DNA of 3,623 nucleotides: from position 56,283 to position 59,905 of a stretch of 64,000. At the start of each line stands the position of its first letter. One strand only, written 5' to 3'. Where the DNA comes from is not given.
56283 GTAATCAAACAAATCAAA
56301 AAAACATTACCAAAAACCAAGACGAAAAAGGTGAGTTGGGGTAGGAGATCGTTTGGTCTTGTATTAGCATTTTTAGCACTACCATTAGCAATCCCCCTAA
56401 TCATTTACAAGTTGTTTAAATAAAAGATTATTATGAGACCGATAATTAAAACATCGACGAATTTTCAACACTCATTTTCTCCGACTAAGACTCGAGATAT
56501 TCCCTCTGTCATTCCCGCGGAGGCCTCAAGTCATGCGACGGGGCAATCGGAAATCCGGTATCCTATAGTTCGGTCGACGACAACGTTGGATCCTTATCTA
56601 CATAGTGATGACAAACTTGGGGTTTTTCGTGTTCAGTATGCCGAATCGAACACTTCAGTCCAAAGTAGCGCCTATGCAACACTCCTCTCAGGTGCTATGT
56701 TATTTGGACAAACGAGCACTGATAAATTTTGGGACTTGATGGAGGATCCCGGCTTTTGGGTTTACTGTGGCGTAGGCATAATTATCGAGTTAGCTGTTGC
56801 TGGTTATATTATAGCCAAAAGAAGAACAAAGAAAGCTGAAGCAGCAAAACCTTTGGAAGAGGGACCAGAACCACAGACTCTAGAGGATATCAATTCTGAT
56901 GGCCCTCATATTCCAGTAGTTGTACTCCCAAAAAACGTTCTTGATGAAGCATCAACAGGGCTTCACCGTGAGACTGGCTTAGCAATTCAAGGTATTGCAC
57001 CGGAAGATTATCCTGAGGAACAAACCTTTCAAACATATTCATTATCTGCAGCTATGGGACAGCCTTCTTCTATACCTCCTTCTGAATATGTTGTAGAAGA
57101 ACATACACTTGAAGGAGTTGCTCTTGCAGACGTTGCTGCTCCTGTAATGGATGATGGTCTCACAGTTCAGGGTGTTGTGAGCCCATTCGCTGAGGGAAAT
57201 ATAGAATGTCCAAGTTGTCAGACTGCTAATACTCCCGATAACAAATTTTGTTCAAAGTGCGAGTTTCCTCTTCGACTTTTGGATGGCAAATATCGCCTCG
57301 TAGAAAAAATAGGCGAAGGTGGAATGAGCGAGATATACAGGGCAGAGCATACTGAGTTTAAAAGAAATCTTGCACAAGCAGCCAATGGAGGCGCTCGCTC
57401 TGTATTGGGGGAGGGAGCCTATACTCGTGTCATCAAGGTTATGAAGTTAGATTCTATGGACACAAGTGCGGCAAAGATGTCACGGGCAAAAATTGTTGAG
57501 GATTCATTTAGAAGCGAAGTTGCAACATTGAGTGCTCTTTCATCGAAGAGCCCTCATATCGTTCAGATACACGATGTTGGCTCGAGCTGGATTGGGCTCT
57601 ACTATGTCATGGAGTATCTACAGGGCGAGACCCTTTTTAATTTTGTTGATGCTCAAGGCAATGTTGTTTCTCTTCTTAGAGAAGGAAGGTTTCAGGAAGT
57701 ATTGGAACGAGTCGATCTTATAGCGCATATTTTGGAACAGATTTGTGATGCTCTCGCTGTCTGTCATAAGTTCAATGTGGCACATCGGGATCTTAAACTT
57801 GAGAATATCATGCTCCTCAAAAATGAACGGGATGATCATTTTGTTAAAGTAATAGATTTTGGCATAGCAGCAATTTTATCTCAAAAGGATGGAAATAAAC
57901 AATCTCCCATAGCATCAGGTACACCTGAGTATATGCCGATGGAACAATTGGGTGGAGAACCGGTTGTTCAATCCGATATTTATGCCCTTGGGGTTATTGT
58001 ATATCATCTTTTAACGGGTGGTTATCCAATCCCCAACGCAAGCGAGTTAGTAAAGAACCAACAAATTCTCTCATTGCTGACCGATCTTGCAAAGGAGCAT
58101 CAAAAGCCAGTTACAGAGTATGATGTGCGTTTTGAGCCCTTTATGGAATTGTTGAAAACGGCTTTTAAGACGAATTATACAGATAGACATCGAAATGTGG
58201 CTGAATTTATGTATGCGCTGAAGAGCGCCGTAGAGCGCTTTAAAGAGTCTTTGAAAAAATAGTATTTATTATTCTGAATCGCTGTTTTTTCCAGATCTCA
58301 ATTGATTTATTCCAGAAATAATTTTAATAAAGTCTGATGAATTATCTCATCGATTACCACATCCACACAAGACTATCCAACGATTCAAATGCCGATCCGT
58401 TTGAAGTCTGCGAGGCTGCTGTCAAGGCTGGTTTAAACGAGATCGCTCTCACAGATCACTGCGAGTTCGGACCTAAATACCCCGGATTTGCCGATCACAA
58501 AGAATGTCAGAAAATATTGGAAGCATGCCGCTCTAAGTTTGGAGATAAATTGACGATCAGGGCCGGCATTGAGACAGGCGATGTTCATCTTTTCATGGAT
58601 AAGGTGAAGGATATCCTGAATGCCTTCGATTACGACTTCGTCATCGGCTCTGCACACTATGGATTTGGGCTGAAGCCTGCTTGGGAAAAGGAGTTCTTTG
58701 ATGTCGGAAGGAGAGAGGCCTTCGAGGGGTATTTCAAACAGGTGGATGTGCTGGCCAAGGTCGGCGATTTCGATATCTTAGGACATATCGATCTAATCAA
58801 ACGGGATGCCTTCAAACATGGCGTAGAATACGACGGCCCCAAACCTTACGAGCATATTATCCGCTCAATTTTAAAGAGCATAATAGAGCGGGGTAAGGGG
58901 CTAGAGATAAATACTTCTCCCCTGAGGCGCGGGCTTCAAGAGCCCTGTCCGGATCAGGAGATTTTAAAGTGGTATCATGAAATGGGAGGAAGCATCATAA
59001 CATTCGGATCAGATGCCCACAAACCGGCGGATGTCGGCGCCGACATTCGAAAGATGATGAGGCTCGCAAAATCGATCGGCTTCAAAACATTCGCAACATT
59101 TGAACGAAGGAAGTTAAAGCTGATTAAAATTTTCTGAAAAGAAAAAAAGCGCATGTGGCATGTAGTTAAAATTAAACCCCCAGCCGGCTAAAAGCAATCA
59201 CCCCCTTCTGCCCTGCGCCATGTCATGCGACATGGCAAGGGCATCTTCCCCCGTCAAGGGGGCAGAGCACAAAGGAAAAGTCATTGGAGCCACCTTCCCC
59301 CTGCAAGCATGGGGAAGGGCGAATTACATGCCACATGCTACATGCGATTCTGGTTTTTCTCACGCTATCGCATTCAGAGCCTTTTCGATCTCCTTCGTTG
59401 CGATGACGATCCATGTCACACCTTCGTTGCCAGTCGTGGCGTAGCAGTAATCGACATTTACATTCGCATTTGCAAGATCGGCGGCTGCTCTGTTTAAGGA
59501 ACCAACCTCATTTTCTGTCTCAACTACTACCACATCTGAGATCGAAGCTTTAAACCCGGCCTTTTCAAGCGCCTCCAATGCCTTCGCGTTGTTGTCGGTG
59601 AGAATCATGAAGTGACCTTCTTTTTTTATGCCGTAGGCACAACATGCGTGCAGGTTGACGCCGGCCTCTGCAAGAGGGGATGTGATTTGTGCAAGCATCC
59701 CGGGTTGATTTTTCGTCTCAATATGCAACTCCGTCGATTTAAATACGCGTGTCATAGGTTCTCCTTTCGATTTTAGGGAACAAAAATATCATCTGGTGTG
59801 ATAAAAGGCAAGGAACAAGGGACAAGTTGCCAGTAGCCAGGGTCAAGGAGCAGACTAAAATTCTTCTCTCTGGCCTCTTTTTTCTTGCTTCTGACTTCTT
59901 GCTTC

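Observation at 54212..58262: Three-gene coupled operon: signal-less beta-rich/basic coiled-coil protein, tail-anchored protein, and a reversed-topology zinc-ribbon Ser/Thr kinase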

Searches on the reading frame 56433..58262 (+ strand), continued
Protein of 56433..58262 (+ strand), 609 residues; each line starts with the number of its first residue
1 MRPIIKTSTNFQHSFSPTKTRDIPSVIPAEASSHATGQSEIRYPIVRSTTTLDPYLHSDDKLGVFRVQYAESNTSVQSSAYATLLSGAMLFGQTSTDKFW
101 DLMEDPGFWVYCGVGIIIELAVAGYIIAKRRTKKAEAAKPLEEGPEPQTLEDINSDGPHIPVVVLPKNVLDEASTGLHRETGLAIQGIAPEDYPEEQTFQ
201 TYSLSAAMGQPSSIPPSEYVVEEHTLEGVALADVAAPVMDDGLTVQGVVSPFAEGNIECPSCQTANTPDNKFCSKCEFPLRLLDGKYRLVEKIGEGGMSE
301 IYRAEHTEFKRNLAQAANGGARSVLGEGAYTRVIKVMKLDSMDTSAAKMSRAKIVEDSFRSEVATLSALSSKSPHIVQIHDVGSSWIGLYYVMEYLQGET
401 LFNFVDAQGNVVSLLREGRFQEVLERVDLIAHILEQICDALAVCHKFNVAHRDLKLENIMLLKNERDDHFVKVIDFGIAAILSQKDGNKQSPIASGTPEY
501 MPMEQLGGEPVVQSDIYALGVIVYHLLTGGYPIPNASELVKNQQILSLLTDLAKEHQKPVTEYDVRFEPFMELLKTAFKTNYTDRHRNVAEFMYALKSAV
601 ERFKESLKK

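Call 30: find_encoding_contigs(protein=P0011, flank=6000, max_places=2)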
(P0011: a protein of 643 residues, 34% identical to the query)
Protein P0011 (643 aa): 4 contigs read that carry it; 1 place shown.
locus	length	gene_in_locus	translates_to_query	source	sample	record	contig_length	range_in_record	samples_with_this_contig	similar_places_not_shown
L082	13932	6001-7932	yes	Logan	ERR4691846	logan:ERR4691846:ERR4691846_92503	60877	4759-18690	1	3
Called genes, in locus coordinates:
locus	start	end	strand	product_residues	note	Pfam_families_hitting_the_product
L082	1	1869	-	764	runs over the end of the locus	PF00652:Ricin_B_lectin, PF14200:RicinB_lectin_2, PF23091:TNFR_ELAPOR1_6th (faint), PF07562:NCD3G (faint)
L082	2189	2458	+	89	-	-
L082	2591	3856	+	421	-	PF17820:PDZ_6 (weak), PF03572:Peptidase_S41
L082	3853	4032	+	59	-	-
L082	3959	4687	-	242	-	-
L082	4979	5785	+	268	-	-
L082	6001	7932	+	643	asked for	PF13240:Zn_Ribbon_1 (weak), PF00069:Pkinase, PF07714:PK_Tyr_Ser-Thr, PF10707:YrbL-PhoP_reg (weak), PF01636:APH (faint)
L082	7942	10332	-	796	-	-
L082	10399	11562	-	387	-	-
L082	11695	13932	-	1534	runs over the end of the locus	-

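Call 83: find_encoding_contigs(protein=P0018, flank=6000, max_places=1)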
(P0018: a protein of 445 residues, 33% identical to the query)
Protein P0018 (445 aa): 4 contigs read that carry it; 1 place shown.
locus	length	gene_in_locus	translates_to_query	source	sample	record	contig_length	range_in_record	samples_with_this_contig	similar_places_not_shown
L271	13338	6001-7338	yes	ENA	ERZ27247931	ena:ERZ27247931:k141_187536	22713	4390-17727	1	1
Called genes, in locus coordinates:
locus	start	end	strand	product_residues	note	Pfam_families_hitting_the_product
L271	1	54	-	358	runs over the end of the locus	PF01699:Na_Ca_ex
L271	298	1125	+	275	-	PF00106:adh_short, PF08659:KR, PF13561:adh_short_C2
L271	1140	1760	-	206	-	-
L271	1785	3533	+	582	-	PF00578:AhpC-TSA, PF08534:Redoxin, PF00085:Thioredoxin (weak), PF13905:Thioredoxin_8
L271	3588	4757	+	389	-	-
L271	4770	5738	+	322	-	PF10672:Methyltrans_SAM, PF03602:Cons_hypoth95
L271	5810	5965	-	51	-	-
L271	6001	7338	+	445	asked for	PF00069:Pkinase, PF07714:PK_Tyr_Ser-Thr, PF01636:APH (faint)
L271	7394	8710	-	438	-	PF01103:Omp85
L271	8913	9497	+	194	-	PF06175:MiaE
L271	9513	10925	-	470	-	-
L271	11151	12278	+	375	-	PF02073:Peptidase_M29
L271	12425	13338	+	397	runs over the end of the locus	PF00149:Metallophos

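Call 84: find_encoding_contigs(protein=P0008, flank=6000, max_places=1)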
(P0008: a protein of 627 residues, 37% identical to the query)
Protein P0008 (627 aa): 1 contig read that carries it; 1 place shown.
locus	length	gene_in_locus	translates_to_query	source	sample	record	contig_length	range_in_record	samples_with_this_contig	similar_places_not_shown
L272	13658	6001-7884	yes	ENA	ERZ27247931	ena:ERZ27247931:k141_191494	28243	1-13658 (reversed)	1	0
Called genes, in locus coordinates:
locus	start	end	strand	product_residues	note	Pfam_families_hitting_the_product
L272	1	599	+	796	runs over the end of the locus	PF13625:Helicase_C_3, PF03849:Tfb2 (faint), PF13625:Helicase_C_3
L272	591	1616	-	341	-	PF01633:Choline_kinase, PF01636:APH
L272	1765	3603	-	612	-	PF01464:SLT, PF01476:LysM (faint)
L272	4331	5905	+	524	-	PF00158:Sigma54_activat, PF14532:Sigma54_activ_2, PF07728:AAA_5, PF02954:HTH_8 (faint), PF25601:AAA_lid_14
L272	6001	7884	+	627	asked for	PF00069:Pkinase, PF07714:PK_Tyr_Ser-Thr, PF03109:ABC1 (faint)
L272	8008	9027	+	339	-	-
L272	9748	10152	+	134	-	-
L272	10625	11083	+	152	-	PF00571:CBS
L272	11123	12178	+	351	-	PF00691:OmpA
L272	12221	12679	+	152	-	PF00582:Usp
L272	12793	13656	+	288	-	?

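Call 85: find_encoding_contigs(protein=P0007, flank=6000, max_places=1)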
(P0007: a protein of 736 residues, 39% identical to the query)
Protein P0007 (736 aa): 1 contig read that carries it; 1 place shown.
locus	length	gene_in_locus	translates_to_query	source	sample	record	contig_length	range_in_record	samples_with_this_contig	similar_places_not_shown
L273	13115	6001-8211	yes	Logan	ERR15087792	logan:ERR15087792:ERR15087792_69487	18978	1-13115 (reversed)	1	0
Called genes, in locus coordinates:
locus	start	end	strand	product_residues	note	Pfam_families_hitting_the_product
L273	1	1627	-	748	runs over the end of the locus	PF05496:RuvB_N, PF00158:Sigma54_activat (faint), PF01078:Mg_chelatase (faint), PF00004:AAA, PF07728:AAA_5 (weak), PF13173:AAA_14 (weak), PF16193:AAA_assoc_2, PF12002:MgsA_C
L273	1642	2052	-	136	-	PF01894:YjbQ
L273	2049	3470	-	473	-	PF00135:COesterase, PF20434:BD-FAE, PF07859:Abhydrolase_3, PF00326:Peptidase_S9 (weak)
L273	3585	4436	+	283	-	PF12784:PDDEXK_2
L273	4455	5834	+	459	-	PF00069:Pkinase, PF07714:PK_Tyr_Ser-Thr (faint)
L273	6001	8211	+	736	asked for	PF00069:Pkinase, PF07714:PK_Tyr_Ser-Thr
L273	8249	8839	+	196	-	PF03692:CxxCxxCC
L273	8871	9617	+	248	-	-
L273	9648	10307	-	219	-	PF15731:MqsA_antitoxin (faint)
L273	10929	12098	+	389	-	-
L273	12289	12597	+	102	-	-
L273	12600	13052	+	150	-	PF00011:HSP20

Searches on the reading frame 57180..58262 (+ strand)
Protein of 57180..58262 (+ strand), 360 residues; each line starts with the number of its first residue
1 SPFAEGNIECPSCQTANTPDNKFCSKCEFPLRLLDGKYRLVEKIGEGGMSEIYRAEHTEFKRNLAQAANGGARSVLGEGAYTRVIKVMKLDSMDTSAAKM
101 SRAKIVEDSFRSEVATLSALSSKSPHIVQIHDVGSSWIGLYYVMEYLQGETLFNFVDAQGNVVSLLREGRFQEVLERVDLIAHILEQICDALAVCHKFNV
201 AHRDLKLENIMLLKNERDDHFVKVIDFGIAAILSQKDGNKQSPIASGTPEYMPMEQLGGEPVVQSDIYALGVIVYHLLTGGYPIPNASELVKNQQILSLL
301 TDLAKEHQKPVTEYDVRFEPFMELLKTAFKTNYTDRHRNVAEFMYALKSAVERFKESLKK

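Call 60: find_related_loci(query=A4, collection=genome_contigs, flank=6000)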
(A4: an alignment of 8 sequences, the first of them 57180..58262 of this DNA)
Query A4 (360 aa) in genome_contigs; peptide patterns used: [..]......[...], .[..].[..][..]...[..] (x = any residue, [..] = any of these).
600 stretches matched a pattern (row limit reached: there are more); 584 encode a relative of the query (tblastn E <= 1e-3); the best 80 are kept; 80 distinct loci.
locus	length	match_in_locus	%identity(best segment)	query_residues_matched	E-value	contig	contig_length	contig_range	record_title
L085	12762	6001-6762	34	8-283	1e-44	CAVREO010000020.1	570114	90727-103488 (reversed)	MAG: uncultured delta proteobacterium isolate MFD10064.bin.2.54 genome assembly, contig: contig_30714, whole genome shot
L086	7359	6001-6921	33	11-347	2e-44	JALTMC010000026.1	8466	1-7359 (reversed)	MAG: Myxococcales bacterium isolate S139_metabat1_scaf2bin.108 S139_NODE_10397_length_8466_cov_1.546468, whole genome sh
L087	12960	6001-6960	30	8-347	3e-43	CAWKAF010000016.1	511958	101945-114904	MAG: uncultured delta proteobacterium isolate MFD03399.bin.2.8 genome assembly, contig: contig_17902, whole genome shotg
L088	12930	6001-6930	32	9-351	3e-42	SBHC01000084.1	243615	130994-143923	MAG: Deltaproteobacteria bacterium isolate M3003 scaffold_9_1, whole genome shotgun sequence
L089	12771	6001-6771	31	8-283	2e-38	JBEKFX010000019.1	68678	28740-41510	MAG: Polyangiaceae bacterium isolate SPRUCE 23 SPRUCE_23_19, whole genome shotgun sequence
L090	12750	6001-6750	33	10-283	2e-37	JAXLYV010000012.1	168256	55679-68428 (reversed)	MAG: Sandaracinus sp. isolate STL-MYX22 C1.83.fa-12, whole genome shotgun sequence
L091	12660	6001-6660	36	32-283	3e-38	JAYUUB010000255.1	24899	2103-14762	MAG: Polyangiaceae bacterium isolate GL122_DN_metabat_25 GL122_DN_metabat_25_254, whole genome shotgun sequence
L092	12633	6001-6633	36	30-280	2e-36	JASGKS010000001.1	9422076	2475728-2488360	MAG: Archangium sp. isolate 5N606 JMF-2111-06-0005.ont.bin.606_0, whole genome shotgun sequence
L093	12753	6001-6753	33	8-283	1e-36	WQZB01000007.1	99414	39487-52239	MAG: Polyangiaceae bacterium isolate Emb289P4bin44 Ga0123357_10000049, whole genome shotgun sequence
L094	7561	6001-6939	30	10-353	2e-35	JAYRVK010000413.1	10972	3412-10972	MAG: Sandaracinaceae bacterium isolate NJ_NJASGE3bin.19 k141_525138, whole genome shotgun sequence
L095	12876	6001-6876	31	18-352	7e-36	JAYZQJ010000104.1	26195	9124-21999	MAG: Myxococcota bacterium isolate XB_MAG420 DB_MAG420_0104, whole genome shotgun sequence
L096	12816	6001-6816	31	33-348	6e-35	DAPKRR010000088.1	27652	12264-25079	MAG TPA_asm: Sandaracinaceae bacterium LLY-WYZ-13_1 k141_728699, whole genome shotgun sequence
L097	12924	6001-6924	29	10-347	3e-36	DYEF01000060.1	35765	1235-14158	MAG TPA_asm: Bdellovibrio sp. isolate Tomsk_43_40 Tomsk_k141_43032, whole genome shotgun sequence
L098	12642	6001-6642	38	36-280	2e-34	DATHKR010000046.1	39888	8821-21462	MAG TPA_asm: Kofleriaceae bacterium isolate SMAG_U12585 k141_669826, whole genome shotgun sequence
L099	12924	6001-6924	29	4-349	5e-34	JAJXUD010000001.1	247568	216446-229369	MAG: Myxococcales bacterium isolate BP4.bin7 NODE_10_length_247568_cov_6.172344, whole genome shotgun sequence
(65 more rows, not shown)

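Call 65: search_solved_structures(query=window:57180-58262:+, max_evalue=1e-20, show_alignments=1)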
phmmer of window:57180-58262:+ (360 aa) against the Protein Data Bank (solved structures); distinct sequences matched with E-value up to 1e-20: 3.
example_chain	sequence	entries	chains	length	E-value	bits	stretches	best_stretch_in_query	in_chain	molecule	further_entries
9ruj_A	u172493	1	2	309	1.8e-21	80.1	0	110-351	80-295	Serine/threonine-protein kinase StkP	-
9ruk_A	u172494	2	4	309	4.3e-21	78.9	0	111-351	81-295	Serine/threonine-protein kinase StkP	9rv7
9ru3_A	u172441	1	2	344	7.6e-21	78.1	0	110-351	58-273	Serine/threonine-protein kinase StkP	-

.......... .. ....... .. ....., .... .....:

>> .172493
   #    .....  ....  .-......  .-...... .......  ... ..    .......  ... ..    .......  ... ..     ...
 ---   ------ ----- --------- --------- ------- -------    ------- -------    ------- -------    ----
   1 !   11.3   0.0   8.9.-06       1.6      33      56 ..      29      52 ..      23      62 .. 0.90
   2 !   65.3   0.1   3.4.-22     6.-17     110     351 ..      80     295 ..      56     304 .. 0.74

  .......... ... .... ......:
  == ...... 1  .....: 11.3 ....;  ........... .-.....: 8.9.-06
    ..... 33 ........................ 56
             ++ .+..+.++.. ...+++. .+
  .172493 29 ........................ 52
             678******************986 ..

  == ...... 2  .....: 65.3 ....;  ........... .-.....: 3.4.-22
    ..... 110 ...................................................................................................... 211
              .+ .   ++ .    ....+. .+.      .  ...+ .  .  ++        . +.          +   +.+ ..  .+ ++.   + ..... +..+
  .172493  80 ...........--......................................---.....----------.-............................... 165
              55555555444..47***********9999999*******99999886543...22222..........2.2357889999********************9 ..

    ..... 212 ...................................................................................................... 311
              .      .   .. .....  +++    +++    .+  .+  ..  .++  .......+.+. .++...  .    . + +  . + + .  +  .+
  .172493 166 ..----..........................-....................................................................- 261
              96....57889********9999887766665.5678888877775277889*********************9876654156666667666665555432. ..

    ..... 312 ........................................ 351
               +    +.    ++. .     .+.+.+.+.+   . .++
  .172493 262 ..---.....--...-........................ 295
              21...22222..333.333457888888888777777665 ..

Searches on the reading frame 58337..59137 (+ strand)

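Call 3: search_protein_families(library=pfam, proteins=[window:58337-59137:+], max_evalue=0.1)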
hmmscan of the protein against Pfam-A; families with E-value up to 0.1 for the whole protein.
window:58337-59137:+ (266 aa): 3 families
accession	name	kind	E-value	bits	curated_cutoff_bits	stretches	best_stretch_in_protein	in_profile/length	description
PF02811.25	PHP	-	1.4e-25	90.9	26.4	1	6-194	1-164/164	PHP domain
PF13263.12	PHP_C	-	0.025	14.5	21.3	1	221-234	18-31/56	PHP-associated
PF06287.16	DUF1039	-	0.062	14.1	25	0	173-214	13-54/65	Protein of unknown function (DUF1039)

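Call 4: search_protein_families(library=ncbifam, proteins=[window:58337-59137:+], max_evalue=0.1)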
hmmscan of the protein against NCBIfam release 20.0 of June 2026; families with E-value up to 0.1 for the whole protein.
window:58337-59137:+ (266 aa): 15 families
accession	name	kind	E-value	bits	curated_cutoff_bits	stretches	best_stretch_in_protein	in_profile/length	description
TIGR01856.1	hisJ_fam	subfamily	1.5e-42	146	90.2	1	5-240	1-250/252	histidinol-phosphatase HisJ family protein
NF005596.0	PRK07328.1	subfamily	1.2e-41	142.9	202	1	3-265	2-268/269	histidinol-phosphatase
NF004086.0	PRK05588.1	equivalog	5.9e-34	118.2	321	1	5-261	2-252/255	histidinol phosphate phosphatase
NF005597.0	PRK07329.1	equivalog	2.6e-24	86.2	303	1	4-262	3-255/257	hypothetical protein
NF005235.0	PRK06740.1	equivalog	3.6e-21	75.9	442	1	60-264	127-330/335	histidinol phosphate phosphatase domain-containing protein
NF005996.1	PRK08123.1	equivalog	5.7e-17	61.9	133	2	128-239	147-260/262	histidinol-phosphatase HisJ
NF006702.0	PRK09248.1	domain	1e-09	38.3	264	2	171-252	138-218/246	PHP domain-containing protein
NF006251.0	PRK08392.1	equivalog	1.4e-07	31.2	212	1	5-235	2-192/216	hypothetical protein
NF038032.1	CehA_McbA_metalo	domain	2.5e-05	23.9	80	1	3-67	3-54/315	CehA/McbA family metallohydrolase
NF006375.0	PRK08609.1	equivalog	4.9e-05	22.1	426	1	6-110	338-441/571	DNA polymerase/3'-5' exonuclease PolX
NF041577.1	nside_bi_sphtase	equivalog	0.00012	21.4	400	1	5-43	4-41/276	3',5'-nucleoside bisphosphate phosphatase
NF005928.0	PRK07945.1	equivalog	0.0009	18.7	250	0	6-107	101-201/337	PHP domain-containing protein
NF045780.1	TrlF_fam_ATP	equivalog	0.0021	16.8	350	1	6-47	9-56/944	TrlF family AAA-like ATPase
NF004981.0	PRK06361.1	equivalog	0.0042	16.5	117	1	5-44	2-40/217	histidinol phosphate phosphatase domain-containing protein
NF047791.1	RNaseRnm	equivalog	0.009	15.3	375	1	4-41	2-38/275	RNase RNM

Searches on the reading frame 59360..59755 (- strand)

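Call 17: search_protein_families(library=pfam, proteins=[window:59360-59755:-], max_evalue=0.01)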
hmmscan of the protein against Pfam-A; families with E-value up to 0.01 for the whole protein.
window:59360-59755:- (131 aa): 6 families
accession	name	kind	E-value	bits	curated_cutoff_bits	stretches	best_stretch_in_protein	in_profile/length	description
PF19571.5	ACT_8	-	3.2e-11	43.6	23.5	1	10-130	6-125/141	ACT domain pair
PF01842.31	ACT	-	3.5e-11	43.1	27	1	12-37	5-30/66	ACT domain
PF22629.2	ACT_AHAS_ss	-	4.3e-10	40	27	2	10-62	1-54/67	AHAS small subunit-like ACT domain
PF13291.12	ACT_4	-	2.4e-08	35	27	1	8-51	7-50/80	ACT domain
PF13840.12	ACT_7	-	4e-08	33.4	27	1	16-64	19-64/65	ACT domain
PF22468.2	ACT_9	-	1.2e-07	31.8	27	0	15-66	9-60/61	ACT domain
